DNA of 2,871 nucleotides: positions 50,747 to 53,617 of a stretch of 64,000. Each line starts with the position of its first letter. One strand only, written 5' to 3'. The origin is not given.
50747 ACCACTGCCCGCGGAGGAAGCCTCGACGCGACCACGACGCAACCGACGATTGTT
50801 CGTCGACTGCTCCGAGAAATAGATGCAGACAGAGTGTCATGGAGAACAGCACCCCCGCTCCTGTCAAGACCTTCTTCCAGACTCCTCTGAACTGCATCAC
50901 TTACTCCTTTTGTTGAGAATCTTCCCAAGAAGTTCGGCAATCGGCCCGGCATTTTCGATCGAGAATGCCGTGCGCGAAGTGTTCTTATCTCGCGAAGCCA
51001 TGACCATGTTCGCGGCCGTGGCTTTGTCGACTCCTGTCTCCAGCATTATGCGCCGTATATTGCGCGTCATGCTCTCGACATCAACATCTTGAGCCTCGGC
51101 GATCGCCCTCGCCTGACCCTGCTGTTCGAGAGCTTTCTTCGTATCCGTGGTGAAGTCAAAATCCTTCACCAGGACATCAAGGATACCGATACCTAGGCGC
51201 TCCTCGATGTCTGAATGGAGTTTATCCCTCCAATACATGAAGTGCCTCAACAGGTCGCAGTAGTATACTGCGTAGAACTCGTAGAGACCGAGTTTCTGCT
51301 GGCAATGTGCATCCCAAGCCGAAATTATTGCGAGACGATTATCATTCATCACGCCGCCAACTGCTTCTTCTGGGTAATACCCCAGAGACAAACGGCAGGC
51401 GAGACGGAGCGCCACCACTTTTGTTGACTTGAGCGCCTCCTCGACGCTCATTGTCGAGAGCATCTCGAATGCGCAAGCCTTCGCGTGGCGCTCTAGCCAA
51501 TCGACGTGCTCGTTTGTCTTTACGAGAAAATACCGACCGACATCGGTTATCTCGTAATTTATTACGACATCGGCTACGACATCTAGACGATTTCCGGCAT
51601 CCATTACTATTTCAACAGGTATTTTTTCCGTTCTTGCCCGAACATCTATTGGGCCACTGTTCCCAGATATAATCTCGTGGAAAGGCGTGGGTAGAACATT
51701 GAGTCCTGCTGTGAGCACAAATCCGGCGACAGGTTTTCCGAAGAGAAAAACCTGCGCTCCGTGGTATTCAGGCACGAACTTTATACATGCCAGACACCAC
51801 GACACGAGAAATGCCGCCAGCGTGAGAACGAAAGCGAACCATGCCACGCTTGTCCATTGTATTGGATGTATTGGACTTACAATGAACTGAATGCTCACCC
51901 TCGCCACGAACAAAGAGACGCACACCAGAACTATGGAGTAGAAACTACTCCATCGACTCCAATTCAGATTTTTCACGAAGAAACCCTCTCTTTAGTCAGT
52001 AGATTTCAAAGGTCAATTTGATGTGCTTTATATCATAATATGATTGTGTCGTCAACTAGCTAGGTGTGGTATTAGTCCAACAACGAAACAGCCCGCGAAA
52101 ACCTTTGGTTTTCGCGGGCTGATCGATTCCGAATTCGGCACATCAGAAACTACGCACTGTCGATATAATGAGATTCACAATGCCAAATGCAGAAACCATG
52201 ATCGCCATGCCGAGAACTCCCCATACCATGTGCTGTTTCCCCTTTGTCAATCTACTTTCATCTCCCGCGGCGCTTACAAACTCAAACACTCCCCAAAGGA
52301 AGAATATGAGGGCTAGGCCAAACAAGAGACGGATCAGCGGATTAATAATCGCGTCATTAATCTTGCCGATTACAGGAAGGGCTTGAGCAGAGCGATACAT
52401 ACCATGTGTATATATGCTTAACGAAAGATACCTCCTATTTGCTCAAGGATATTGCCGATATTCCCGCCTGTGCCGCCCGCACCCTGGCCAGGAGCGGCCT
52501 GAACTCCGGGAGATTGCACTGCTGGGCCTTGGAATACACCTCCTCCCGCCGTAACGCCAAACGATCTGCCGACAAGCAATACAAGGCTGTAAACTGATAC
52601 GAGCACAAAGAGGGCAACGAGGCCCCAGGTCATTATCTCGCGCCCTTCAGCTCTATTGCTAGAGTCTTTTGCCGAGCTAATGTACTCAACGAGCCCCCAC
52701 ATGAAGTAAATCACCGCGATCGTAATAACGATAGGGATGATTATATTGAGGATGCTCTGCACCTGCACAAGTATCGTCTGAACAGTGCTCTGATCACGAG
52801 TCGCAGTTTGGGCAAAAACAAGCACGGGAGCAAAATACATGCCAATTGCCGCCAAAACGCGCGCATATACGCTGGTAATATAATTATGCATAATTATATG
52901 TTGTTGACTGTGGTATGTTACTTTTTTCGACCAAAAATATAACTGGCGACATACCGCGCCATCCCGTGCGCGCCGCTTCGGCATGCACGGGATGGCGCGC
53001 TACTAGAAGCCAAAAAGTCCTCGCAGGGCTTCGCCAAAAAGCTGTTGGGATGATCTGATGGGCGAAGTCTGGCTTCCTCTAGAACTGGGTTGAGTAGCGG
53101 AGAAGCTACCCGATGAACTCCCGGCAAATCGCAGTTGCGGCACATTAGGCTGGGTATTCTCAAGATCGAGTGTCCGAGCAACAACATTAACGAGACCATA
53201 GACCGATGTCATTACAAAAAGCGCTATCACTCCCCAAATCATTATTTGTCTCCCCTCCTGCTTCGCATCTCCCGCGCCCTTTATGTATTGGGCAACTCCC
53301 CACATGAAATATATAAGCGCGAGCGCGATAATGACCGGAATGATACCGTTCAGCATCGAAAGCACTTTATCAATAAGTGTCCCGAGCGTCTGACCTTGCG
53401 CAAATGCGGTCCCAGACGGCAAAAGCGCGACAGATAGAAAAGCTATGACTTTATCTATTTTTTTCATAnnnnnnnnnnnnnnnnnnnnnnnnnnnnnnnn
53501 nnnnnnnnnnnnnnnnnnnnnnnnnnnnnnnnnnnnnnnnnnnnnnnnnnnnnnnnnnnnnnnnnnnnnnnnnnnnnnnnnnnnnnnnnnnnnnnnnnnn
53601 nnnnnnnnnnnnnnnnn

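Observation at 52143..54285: Array of five tandem paralogous small 2-TM secreted proteins resembling TrbC/VirB2-type (T4SS) pilins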

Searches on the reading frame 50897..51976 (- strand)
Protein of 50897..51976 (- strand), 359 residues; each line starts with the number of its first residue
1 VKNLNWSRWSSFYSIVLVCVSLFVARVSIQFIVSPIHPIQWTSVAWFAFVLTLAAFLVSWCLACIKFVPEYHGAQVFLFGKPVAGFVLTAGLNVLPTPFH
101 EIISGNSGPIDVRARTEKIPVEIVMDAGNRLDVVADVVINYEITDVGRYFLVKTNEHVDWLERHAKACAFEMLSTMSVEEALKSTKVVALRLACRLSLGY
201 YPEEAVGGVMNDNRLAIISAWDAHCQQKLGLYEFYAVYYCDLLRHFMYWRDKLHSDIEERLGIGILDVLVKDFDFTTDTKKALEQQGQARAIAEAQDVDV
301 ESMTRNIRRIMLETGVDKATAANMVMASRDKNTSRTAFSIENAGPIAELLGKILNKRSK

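Call 3: search_protein_families(library=pfam, proteins=[window:50897-51976:-], max_evalue=1)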
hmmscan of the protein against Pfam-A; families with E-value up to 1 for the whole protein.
window:50897-51976:- (359 aa): 2 families
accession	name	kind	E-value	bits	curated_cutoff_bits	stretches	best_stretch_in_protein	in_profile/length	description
PF01145.31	Band_7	-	8.5e-10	39.4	23.6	1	68-296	3-168/176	SPFH domain / Band 7 family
PF06161.16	DUF975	-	0.1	12.8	34.8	1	14-70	21-77/243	Protein of unknown function (DUF975)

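Call 51: search_protein_families(library=ncbifam, proteins=[window:50897-51976:-], max_evalue=0.01)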
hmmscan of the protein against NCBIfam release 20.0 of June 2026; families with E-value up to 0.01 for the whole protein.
window:50897-51976:- (359 aa): 0 families

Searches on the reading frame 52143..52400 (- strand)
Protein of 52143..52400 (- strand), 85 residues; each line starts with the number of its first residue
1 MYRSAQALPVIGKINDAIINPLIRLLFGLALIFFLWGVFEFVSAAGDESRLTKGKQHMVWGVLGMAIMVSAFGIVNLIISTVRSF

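Call 3: search_protein_families(library=pfam, proteins=[window:52143-52400:-], max_evalue=1)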
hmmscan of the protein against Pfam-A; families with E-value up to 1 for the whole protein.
window:52143-52400:- (85 aa): 2 families
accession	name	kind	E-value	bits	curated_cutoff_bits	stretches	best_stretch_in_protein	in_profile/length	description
PF18895.5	T4SS_pilin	-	5.5e-07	30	26.6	1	17-78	11-71/71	Type IV secretion system pilin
PF03994.20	DUF350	-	0.19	12.2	26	0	54-80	71-98/133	Domain of Unknown Function (DUF350)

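Call 51: search_protein_families(library=ncbifam, proteins=[window:52143-52400:-], max_evalue=0.01)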
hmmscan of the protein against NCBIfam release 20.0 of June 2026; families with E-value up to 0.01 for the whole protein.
window:52143-52400:- (85 aa): 1 family
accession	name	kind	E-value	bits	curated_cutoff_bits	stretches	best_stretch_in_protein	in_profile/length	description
NF045849.1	ICE_MMCAP2_0565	equivalog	4.9e-06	26.1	40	1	12-82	10-80/80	Mbov_0395 family pilin-like conjugal transfer protein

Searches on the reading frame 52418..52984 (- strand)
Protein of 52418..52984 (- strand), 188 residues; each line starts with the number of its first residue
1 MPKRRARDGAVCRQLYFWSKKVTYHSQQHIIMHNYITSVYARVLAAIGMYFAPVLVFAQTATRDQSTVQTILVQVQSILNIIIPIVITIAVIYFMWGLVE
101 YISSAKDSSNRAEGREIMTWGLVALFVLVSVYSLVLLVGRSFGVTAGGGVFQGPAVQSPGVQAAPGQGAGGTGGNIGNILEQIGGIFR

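Call 3: search_protein_families(library=pfam, proteins=[window:52418-52984:-], max_evalue=1)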
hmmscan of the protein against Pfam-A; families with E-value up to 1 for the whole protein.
window:52418-52984:- (188 aa): 5 families
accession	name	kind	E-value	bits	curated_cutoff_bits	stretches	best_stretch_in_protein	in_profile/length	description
PF18895.5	T4SS_pilin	-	3.3e-08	33.9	26.6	1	69-135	3-68/71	Type IV secretion system pilin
PF03814.21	KdpA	-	0.0042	15.8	22.6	1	14-129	111-220/548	Potassium-transporting ATPase A subunit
PF07810.18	TMC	-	0.0062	17.5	25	1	23-60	46-83/111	TMC domain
PF04789.21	DUF621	-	0.0085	15.7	21.3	1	66-145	178-256/306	Protein of unknown function (DUF621)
PF20153.4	DUF6535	-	0.092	13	23.9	1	73-102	147-175/177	Family of unknown function (DUF6535)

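Call 51: search_protein_families(library=ncbifam, proteins=[window:52418-52891:-], max_evalue=0.01)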
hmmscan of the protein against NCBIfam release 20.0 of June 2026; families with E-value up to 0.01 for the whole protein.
window:52418-52891:- (157 aa): 1 family
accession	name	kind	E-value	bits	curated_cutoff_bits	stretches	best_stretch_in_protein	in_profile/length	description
NF045849.1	ICE_MMCAP2_0565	equivalog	3.6e-05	23.4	40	1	37-107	6-76/80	Mbov_0395 family pilin-like conjugal transfer protein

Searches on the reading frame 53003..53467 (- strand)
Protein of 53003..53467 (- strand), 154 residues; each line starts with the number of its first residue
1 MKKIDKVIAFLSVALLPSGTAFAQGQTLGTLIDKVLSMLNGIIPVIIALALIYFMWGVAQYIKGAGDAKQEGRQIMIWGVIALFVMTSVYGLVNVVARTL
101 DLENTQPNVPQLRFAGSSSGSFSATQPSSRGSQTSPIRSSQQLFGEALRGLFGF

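Call 3: search_protein_families(library=pfam, proteins=[window:53003-53467:-], max_evalue=1)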
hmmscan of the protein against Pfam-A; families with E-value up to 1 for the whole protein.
window:53003-53467:- (154 aa): 5 families
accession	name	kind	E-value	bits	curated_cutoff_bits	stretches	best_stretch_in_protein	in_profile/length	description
PF18895.5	T4SS_pilin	-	7.4e-06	26.4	26.6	1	26-96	3-71/71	Type IV secretion system pilin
PF18920.5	DUF5671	-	0.0069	16.7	28.4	1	8-115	7-121/132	Domain of unknown function (DUF5671)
PF04956.18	TrbC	-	0.0082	16.8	27.9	1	8-82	15-88/98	TrbC/VIRB2 pilin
PF00520.37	Ion_trans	-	0.045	13.4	25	1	21-103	108-201/241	Ion transport protein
PF03994.20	DUF350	-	0.058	13.9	26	1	48-100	47-101/133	Domain of Unknown Function (DUF350)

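Call 19: find_homologous_proteins(query=window:53003-53467:-, max_evalue=0.001)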
Query window:53003-53467:- (154 aa): 33 proteins with E <= 0.001 among 118 candidates.
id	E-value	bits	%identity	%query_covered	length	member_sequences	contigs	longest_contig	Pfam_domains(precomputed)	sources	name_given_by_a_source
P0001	5.1e-57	210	100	65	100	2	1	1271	-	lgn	-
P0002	2.0e-44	169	68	73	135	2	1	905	PF18895.6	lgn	-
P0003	1.8e-27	114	34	87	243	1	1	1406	PF18895.6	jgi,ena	-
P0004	1.5e-23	101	47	73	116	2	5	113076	PF18895.6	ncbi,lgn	-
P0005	2.1e-23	101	50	73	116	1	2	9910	PF18895.6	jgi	jgi:hypothetical protein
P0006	1.1e-22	98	48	58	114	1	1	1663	PF18895.6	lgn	-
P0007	2.0e-22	98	49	70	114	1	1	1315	PF18895.6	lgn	-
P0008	2.1e-21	94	44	68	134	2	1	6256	PF18895.6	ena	-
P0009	3.8e-21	93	50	70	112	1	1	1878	PF18895.6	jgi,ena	-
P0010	1.1e-20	92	52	64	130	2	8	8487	PF18895.6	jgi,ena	-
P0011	1.2e-20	92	51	55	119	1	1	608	PF18895.6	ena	-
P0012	4.4e-20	90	43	64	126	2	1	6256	PF18895.6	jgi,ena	-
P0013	5.7e-20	90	50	64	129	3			PF18895.6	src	-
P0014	5.7e-20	90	50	61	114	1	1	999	PF18895.6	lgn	-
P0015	7.6e-20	89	52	64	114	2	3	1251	PF18895.6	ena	-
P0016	9.7e-20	89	45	64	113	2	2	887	PF18895.6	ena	-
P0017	2.6e-19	87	47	60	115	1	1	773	PF18895.6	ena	-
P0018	5.4e-18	83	54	50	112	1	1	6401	PF18895.6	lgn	-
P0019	6.6e-18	83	52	50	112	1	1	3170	PF18895.6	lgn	-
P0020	7.8e-18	83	48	64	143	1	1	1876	PF18895.6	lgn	-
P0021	1.9e-16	78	43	69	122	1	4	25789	PF18895.6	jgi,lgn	-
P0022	3.3e-16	77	53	50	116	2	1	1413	PF18895.6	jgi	-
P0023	2.2e-15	75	46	57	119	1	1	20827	PF18895.6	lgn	-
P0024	1.0e-14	73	41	70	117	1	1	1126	PF18895.6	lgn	-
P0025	6.5e-14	70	45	56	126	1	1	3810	PF18895.6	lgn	-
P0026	1.7e-13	69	43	73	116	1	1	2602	PF18895.6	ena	-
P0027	2.4e-13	68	41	62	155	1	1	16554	PF18895.6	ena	-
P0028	7.7e-13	66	43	59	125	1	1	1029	PF18895.6,PF04956.19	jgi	-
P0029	7.9e-13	66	42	59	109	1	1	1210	PF18895.6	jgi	jgi:hypothetical protein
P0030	3.3e-12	64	44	64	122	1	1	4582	PF18895.6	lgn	-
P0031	5.0e-12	64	40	64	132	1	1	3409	PF18895.6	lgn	-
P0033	4.0e-11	61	40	63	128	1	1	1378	PF18895.6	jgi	jgi:hypothetical protein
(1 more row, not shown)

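Call 20: find_encoding_contigs(protein=P0004, flank=10000, max_places=3)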
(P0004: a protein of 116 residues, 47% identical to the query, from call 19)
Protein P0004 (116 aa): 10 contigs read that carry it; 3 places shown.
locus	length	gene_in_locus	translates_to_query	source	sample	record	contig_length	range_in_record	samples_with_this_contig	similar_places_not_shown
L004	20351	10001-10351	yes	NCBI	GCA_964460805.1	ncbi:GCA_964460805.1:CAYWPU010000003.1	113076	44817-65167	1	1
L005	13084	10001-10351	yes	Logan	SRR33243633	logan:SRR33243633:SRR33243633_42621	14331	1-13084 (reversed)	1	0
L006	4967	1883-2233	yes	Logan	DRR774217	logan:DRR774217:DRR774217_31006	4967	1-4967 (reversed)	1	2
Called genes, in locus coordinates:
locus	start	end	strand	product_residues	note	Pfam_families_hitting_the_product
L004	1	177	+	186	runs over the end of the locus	PF01195:Pept_tRNA_hydro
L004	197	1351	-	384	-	PF21543:CvfB_2nd (faint), PF00575:S1 (weak), PF21710:Spt6_S1 (faint), PF23459:S1_RRP5 (faint), PF00575:S1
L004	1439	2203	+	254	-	-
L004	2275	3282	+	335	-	PF13458:Peripla_BP_6, PF01094:ANF_receptor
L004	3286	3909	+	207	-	PF13483:Lactamase_B_3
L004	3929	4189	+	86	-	-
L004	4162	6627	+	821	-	PF00521:DNA_topoisoIV, PF03989:DNA_gyraseA_C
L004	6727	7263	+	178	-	PF01135:PCMT (weak), PF01209:Ubie_methyltran, PF05175:MTS (weak), PF02390:Methyltransf_4 (weak), PF13847:Methyltransf_31, PF08241:Methyltransf_11, PF08242:Methyltransf_12, PF13649:Methyltransf_25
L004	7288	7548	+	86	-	PF01541:GIY-YIG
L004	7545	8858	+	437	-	PF01547:SBP_bac_1, PF13416:SBP_bac_8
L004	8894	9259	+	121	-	PF18895:T4SS_pilin (weak)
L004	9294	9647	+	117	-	PF18895:T4SS_pilin (weak)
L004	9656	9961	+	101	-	PF18895:T4SS_pilin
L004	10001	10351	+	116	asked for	PF18895:T4SS_pilin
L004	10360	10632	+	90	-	PF18895:T4SS_pilin (faint)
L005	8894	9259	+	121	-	PF18895:T4SS_pilin (weak)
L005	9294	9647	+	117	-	PF18895:T4SS_pilin (weak)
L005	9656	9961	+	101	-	PF18895:T4SS_pilin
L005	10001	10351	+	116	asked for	PF18895:T4SS_pilin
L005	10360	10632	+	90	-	PF18895:T4SS_pilin (faint)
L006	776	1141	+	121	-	PF18895:T4SS_pilin (weak)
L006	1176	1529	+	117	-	PF18895:T4SS_pilin (weak)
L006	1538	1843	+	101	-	PF18895:T4SS_pilin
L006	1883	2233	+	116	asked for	PF18895:T4SS_pilin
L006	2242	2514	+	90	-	PF18895:T4SS_pilin (faint)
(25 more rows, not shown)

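Call 21: find_encoding_contigs(protein=P0021, flank=10000, max_places=2)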
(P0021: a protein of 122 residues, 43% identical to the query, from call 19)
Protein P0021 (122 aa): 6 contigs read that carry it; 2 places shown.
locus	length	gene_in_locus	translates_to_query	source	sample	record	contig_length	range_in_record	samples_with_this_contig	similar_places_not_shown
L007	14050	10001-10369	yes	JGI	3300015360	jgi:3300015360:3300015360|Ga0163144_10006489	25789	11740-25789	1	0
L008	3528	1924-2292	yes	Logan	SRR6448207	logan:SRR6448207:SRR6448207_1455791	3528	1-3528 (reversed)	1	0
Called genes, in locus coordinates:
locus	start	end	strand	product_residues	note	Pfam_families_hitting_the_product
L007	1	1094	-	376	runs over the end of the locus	PF00575:S1 (weak), PF21710:Spt6_S1 (faint), PF21543:CvfB_2nd (faint), PF23459:S1_RRP5 (faint), PF00575:S1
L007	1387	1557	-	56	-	-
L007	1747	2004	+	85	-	-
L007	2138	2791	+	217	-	PF13483:Lactamase_B_3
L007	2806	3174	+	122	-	-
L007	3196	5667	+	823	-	PF00521:DNA_topoisoIV, PF03989:DNA_gyraseA_C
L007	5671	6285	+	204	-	PF04191:PEMT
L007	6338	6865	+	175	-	PF01135:PCMT, PF01209:Ubie_methyltran, PF01269:Fibrillarin (weak), PF13489:Methyltransf_23 (weak), PF13847:Methyltransf_31, PF08241:Methyltransf_11, PF08242:Methyltransf_12, PF13649:Methyltransf_25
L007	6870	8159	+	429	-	PF01547:SBP_bac_1, PF13416:SBP_bac_8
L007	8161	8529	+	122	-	PF18895:T4SS_pilin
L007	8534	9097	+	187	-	PF18895:T4SS_pilin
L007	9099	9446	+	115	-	PF18895:T4SS_pilin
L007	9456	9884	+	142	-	PF18895:T4SS_pilin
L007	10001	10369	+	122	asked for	PF18895:T4SS_pilin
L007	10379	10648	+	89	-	PF18895:T4SS_pilin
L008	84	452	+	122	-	PF18895:T4SS_pilin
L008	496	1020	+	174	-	PF18895:T4SS_pilin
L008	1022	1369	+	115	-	PF18895:T4SS_pilin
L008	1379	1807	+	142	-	PF18895:T4SS_pilin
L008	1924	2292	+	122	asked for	PF18895:T4SS_pilin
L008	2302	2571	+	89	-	PF18895:T4SS_pilin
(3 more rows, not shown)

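Call 51: search_protein_families(library=ncbifam, proteins=[window:53003-53467:-], max_evalue=0.01)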
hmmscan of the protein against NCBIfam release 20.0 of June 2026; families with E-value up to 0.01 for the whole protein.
window:53003-53467:- (154 aa): 1 family
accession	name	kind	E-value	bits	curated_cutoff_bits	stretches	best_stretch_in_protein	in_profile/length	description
NF045849.1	ICE_MMCAP2_0565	equivalog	0.00081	19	40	1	26-98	7-78/80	Mbov_0395 family pilin-like conjugal transfer protein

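Call 65: find_encoding_contigs(protein=P0023, flank=10000, max_places=1)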
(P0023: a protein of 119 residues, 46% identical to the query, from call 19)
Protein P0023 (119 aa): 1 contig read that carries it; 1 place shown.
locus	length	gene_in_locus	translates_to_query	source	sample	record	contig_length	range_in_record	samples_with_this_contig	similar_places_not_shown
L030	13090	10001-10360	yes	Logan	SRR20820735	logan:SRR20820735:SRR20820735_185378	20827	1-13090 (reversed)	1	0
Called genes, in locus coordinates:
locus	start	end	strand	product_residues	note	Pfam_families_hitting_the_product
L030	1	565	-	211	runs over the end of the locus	PF10502:Peptidase_S26, PF00717:Peptidase_S24 (weak)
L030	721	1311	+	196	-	PF01195:Pept_tRNA_hydro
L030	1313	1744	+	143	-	PF00293:NUDIX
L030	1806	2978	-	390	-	PF21543:CvfB_2nd (faint), PF23459:S1_RRP5 (faint), PF21710:Spt6_S1 (faint), PF00575:S1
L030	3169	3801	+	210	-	PF13483:Lactamase_B_3, PF12706:Lactamase_B_2 (weak)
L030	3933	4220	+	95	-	-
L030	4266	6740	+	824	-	PF00521:DNA_topoisoIV, PF03989:DNA_gyraseA_C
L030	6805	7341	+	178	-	PF01209:Ubie_methyltran, PF13489:Methyltransf_23 (weak), PF01135:PCMT, PF01728:FtsJ (weak), PF13847:Methyltransf_31, PF08241:Methyltransf_11, PF08242:Methyltransf_12, PF13649:Methyltransf_25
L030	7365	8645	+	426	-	PF01547:SBP_bac_1, PF13416:SBP_bac_8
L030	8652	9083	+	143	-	PF04956:TrbC (weak), PF18895:T4SS_pilin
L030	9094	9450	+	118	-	PF18895:T4SS_pilin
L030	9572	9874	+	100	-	PF18895:T4SS_pilin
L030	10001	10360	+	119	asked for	PF18895:T4SS_pilin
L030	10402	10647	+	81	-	PF18895:T4SS_pilin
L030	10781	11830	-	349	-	-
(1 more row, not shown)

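Call 66: find_encoding_contigs(protein=P0027, flank=10000, max_places=1)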
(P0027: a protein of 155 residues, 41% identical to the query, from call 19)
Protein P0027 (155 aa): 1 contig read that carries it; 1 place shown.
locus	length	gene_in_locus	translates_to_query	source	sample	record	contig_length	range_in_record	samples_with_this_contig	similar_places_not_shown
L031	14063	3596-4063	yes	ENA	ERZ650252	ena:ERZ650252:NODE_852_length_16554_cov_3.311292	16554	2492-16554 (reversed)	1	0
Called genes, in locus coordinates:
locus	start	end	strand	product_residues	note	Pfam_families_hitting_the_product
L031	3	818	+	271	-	?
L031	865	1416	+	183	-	PF01135:PCMT (weak), PF01209:Ubie_methyltran, PF13489:Methyltransf_23 (weak), PF01728:FtsJ (weak), PF13847:Methyltransf_31, PF08241:Methyltransf_11, PF08242:Methyltransf_12, PF13649:Methyltransf_25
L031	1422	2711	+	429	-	PF01547:SBP_bac_1, PF13416:SBP_bac_8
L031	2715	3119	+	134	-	PF18895:T4SS_pilin (weak)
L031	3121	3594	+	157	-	PF18895:T4SS_pilin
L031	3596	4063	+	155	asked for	PF18895:T4SS_pilin (weak)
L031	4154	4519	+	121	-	PF18895:T4SS_pilin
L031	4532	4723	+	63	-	-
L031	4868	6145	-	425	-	-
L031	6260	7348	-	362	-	-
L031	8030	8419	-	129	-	PF02021:UPF0102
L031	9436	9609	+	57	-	-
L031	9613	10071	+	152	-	PF26128:Gad2 (faint), PF01743:PolyA_pol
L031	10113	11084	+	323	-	PF12627:PolyA_pol_RNAbd, PF01966:HD, PF13735:tRNA_NucTran2_2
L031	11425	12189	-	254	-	PF03372:Exo_endo_phos, PF14529:Exo_endo_phos_2 (faint)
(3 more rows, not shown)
